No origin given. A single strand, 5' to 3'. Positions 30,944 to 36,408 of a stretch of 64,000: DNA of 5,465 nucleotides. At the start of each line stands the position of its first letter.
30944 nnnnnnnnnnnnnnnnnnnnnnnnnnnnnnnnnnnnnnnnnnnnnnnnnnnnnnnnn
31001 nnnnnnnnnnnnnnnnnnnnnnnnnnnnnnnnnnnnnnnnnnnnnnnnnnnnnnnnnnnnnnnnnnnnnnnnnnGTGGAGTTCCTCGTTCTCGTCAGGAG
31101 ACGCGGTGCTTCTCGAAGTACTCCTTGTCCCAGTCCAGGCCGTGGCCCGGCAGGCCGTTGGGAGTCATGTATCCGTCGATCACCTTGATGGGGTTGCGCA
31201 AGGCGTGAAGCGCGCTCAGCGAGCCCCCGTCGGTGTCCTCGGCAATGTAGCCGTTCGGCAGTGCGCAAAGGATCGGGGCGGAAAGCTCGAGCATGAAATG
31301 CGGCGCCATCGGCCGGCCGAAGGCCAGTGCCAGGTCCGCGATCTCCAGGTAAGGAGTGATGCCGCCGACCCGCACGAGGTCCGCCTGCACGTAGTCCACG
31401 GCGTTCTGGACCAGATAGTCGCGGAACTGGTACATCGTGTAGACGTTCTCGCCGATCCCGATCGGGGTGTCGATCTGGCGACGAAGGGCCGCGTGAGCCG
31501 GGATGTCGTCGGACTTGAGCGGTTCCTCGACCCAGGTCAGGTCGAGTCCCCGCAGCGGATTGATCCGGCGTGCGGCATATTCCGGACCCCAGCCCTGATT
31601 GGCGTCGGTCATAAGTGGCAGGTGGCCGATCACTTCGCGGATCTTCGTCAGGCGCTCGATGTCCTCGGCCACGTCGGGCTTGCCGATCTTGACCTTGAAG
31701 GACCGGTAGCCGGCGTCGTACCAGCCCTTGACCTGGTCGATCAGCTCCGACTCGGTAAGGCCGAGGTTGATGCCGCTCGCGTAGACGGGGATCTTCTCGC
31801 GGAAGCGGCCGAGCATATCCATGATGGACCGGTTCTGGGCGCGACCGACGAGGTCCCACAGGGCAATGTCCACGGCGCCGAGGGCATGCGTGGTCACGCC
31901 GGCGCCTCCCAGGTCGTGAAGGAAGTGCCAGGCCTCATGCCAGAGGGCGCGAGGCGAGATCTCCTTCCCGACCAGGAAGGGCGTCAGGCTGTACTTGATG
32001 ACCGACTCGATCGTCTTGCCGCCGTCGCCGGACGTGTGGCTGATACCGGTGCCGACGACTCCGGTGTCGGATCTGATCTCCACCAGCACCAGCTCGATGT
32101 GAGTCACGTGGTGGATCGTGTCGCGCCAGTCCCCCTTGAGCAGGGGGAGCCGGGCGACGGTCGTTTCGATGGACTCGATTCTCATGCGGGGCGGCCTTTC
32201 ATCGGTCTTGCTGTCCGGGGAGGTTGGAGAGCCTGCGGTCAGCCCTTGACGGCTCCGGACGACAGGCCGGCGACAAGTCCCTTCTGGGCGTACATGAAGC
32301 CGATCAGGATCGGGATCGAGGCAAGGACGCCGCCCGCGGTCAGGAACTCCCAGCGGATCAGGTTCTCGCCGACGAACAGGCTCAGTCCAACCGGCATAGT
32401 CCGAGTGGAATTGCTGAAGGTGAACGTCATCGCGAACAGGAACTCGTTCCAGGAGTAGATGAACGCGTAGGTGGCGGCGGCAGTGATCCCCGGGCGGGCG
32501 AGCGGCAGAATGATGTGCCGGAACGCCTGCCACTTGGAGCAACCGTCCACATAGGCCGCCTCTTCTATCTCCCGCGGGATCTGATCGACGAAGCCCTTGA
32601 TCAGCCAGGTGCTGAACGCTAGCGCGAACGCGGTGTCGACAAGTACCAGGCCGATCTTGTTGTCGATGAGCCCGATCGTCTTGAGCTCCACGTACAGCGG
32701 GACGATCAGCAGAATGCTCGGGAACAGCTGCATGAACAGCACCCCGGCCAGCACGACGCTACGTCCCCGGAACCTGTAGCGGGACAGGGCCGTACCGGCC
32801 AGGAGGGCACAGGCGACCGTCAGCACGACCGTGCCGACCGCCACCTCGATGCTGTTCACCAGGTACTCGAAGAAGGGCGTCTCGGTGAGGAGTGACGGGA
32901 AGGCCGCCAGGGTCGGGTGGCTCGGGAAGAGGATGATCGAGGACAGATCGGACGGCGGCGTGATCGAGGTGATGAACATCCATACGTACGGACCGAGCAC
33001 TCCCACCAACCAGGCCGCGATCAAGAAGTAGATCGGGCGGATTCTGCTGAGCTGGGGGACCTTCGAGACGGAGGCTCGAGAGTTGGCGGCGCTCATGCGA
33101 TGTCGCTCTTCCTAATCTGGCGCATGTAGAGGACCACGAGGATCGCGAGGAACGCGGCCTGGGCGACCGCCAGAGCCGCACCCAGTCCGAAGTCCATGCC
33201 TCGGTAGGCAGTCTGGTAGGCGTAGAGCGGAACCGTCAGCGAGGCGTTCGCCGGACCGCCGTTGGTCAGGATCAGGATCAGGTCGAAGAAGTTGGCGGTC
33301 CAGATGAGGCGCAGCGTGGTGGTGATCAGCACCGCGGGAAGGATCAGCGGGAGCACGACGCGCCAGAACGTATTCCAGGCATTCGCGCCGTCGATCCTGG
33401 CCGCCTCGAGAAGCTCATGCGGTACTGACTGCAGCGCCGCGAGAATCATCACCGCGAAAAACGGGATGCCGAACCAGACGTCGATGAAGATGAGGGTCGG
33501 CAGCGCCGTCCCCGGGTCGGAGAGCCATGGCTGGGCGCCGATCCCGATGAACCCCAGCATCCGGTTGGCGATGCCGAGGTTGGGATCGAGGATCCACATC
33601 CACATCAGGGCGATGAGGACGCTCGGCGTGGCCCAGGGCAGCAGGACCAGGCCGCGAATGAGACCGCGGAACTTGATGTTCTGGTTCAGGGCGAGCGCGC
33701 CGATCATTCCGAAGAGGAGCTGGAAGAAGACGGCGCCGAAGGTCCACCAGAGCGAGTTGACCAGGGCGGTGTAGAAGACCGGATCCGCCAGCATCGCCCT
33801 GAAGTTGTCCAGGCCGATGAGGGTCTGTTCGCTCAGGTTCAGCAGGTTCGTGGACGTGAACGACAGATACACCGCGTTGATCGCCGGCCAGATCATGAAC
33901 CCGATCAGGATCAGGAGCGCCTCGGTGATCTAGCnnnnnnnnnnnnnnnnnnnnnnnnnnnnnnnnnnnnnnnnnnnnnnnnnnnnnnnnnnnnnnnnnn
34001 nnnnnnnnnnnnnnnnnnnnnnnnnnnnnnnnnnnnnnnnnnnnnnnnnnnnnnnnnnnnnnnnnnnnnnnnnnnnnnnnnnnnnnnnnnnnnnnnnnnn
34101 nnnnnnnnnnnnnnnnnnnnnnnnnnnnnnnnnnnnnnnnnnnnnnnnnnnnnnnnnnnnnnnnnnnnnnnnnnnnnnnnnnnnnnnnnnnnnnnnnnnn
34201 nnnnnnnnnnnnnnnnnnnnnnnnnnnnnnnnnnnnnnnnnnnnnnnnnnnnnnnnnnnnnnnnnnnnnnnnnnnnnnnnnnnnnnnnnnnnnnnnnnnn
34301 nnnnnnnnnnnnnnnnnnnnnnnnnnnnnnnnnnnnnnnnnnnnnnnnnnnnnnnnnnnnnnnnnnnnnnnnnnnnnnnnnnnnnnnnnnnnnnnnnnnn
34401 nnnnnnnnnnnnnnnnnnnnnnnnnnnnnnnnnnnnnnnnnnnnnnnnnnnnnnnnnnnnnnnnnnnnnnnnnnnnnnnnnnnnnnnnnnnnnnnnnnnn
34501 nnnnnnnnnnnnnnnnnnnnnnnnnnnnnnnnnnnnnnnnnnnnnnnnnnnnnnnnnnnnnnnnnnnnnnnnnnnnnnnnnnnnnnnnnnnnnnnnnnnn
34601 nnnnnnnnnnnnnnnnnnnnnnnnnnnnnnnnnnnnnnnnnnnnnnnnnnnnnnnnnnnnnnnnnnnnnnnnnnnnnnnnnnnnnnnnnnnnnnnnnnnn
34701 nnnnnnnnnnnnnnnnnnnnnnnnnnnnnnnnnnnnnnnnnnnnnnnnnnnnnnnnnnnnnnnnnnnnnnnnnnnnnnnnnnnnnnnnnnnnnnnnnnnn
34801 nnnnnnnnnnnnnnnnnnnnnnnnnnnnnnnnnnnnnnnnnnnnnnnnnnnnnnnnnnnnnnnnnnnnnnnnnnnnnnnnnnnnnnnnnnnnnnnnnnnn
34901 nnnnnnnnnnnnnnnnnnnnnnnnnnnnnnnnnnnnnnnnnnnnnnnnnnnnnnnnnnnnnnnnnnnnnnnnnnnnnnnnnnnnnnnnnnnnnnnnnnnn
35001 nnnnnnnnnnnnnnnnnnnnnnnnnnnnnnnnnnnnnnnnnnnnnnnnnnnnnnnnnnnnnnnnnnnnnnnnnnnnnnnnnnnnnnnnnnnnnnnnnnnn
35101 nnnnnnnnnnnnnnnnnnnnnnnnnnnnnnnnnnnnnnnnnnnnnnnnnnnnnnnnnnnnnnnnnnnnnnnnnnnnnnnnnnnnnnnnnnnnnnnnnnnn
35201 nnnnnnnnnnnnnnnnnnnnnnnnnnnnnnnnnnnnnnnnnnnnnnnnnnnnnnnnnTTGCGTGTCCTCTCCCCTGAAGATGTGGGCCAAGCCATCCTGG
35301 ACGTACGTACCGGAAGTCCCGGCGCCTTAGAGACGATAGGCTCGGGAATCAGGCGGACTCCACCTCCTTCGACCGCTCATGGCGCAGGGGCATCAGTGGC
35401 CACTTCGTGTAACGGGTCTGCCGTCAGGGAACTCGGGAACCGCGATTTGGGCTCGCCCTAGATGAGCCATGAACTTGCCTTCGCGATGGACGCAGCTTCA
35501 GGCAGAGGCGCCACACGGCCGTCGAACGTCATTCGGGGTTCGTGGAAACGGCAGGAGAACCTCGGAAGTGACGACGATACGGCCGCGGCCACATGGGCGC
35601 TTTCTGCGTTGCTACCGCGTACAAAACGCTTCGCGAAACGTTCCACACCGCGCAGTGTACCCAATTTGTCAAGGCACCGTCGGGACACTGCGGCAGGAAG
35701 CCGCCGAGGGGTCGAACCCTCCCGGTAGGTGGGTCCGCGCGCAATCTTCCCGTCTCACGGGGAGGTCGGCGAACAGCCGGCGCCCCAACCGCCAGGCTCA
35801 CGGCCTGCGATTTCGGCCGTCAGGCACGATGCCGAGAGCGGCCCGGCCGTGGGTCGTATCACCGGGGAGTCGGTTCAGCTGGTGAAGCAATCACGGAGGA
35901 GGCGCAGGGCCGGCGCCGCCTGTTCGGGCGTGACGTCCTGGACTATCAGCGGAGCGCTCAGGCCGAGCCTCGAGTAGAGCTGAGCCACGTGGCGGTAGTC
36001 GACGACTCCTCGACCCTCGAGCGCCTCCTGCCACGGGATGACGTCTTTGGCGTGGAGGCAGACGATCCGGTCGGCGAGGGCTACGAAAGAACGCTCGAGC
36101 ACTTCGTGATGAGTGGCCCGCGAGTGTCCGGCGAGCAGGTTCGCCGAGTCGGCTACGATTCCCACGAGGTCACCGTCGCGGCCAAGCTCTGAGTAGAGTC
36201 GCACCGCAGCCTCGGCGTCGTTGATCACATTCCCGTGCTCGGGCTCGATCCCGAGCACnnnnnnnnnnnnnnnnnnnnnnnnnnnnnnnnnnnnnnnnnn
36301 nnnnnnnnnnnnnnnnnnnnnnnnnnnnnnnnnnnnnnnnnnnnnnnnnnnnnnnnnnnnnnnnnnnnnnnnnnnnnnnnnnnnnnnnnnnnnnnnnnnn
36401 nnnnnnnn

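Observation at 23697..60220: Nine copies of a 26-bp bipartite operator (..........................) link about 40 kb into one putative LacI-type regulon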

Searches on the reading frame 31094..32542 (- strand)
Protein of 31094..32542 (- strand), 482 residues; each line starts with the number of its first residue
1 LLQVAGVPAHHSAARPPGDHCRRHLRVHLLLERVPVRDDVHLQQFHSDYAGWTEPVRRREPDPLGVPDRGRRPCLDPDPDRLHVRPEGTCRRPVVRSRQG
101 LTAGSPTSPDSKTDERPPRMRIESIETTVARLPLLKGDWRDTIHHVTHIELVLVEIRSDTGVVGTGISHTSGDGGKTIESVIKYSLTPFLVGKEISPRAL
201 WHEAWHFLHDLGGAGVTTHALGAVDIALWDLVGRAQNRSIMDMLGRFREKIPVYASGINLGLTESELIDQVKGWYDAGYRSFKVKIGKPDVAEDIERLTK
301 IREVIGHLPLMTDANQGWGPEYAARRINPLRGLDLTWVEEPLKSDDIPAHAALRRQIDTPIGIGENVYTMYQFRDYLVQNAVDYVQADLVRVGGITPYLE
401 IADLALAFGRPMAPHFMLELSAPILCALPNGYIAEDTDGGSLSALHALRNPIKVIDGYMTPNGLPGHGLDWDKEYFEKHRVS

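Call 7: search_protein_families(library=pfam, proteins=[window:31094-32542:-])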
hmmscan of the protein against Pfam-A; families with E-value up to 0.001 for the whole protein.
window:31094-32542:- (482 aa): 2 families
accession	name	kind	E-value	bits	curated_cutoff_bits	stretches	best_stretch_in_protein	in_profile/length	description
PF13378.12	MR_MLE_C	-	8.9e-58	196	29.4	1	267-474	2-218/219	Enolase C-terminal domain-like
PF02746.21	MR_MLE_N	-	1.3e-15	58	22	1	142-245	19-117/117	Mandelate racemase / muconate lactonizing enzyme, N-terminal domain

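Call 47: search_protein_families(library=ncbifam, proteins=[window:31094-32542:-], max_evalue=1e-10)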
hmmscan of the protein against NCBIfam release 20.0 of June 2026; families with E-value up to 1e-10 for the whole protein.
window:31094-32542:- (482 aa): 13 families
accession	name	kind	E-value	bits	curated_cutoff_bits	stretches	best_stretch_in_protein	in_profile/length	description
NF047820.1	TalGalacDh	equivalog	1.8e-60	204.8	500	1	145-437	32-326/371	L-talarate/galactarate dehydratase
NF040866.1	AraD_Arch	equivalog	1.9e-42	145.6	650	1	148-418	31-304/372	arabinonate dehydratase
NF043051.1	ManoateDhtManD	equivalog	1.7e-32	112.7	550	2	298-479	195-383/403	D-mannonate dehydratase ManD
NF010624.0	PRK14017.1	equivalog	5e-31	108.1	311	1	151-474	15-355/382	galactonate dehydratase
NF011654.0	PRK15072.1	subfamily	5.9e-31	107.7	430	2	298-479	196-384/404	D-galactonate dehydratase family protein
NF011968.0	PRK15440.1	equivalog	2.1e-28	99.3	393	1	148-415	56-319/395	L-rhamnonate dehydratase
NF040790.2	glucon_galact_dh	equivalog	4.9e-28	98.1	750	1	152-416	26-300/390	bifunctional D-gluconate/D-galactonate dehydratase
NF043002.1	HProlDhtase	equivalog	4.5e-25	88.3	500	1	120-470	1-353/366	cis-3-hydroxy-L-proline dehydratase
TIGR02534.1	mucon_cyclo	subfamily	7.1e-25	87.8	334.95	1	122-419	1-299/368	muconate/chloromuconate family cycloisomerase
TIGR01928.1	menC_lowGC_arch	equivalog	3.7e-23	82.1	200.65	1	143-405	15-271/325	o-succinylbenzoate synthase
NF041118.1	A_G_epim_Thtga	equivalog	2.1e-19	69.8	500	1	151-405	31-280/341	L-Ala-D/L-Glu epimerase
NF042940.1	racemase_DgcA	equivalog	1e-17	64.4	400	1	144-410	19-264/323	N-acetyl-D-Glu racemase DgcA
NF011708.0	PRK15129.1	equivalog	1.1e-16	60.8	343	1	220-430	87-289/321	L-Ala-D/L-Glu epimerase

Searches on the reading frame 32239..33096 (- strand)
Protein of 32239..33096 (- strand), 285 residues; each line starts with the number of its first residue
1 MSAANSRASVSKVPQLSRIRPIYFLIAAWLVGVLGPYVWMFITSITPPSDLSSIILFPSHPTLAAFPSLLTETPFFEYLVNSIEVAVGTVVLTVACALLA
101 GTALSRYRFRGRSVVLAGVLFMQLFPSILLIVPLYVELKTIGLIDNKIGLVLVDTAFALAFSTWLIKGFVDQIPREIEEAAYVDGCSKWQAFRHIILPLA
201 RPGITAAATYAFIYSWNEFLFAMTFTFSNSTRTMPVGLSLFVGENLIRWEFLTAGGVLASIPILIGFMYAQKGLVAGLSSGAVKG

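Call 7: search_protein_families(library=pfam, proteins=[window:32239-33096:-])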
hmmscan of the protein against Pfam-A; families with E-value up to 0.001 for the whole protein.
window:32239-33096:- (285 aa): 1 family
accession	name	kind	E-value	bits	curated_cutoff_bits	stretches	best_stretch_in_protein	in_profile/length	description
PF00528.27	BPD_transp_1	-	7.2e-19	68.7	26.4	1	97-275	5-179/184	Binding-protein-dependent transport system inner membrane component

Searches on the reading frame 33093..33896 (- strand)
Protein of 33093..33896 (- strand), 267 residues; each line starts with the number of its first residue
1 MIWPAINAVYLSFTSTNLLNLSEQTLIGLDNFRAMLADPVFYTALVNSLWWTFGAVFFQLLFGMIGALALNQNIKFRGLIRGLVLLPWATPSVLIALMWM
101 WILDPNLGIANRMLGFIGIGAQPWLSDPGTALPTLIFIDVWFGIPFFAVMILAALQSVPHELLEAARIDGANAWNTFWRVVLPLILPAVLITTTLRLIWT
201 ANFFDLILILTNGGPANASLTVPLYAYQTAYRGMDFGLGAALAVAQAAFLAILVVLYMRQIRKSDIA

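Call 7: search_protein_families(library=pfam, proteins=[window:33093-33896:-])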
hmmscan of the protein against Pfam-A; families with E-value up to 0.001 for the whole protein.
window:33093-33896:- (267 aa): 1 family
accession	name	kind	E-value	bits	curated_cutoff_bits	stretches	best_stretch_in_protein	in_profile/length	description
PF00528.27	BPD_transp_1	-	2.4e-26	93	26.4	1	60-256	2-172/184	Binding-protein-dependent transport system inner membrane component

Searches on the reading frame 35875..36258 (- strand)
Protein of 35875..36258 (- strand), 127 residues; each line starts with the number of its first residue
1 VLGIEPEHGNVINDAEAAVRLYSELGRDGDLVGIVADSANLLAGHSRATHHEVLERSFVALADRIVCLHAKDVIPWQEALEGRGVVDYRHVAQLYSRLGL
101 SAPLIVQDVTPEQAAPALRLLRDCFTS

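Call 7: search_protein_families(library=pfam, proteins=[window:35875-36258:-])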
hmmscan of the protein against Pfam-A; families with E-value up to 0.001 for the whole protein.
window:35875-36258:- (127 aa): 1 family
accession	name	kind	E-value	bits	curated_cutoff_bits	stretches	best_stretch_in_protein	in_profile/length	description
PF01261.30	AP_endonuc_2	-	5.9e-07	29.9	31.1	1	2-123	122-248/249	Xylose isomerase-like TIM barrel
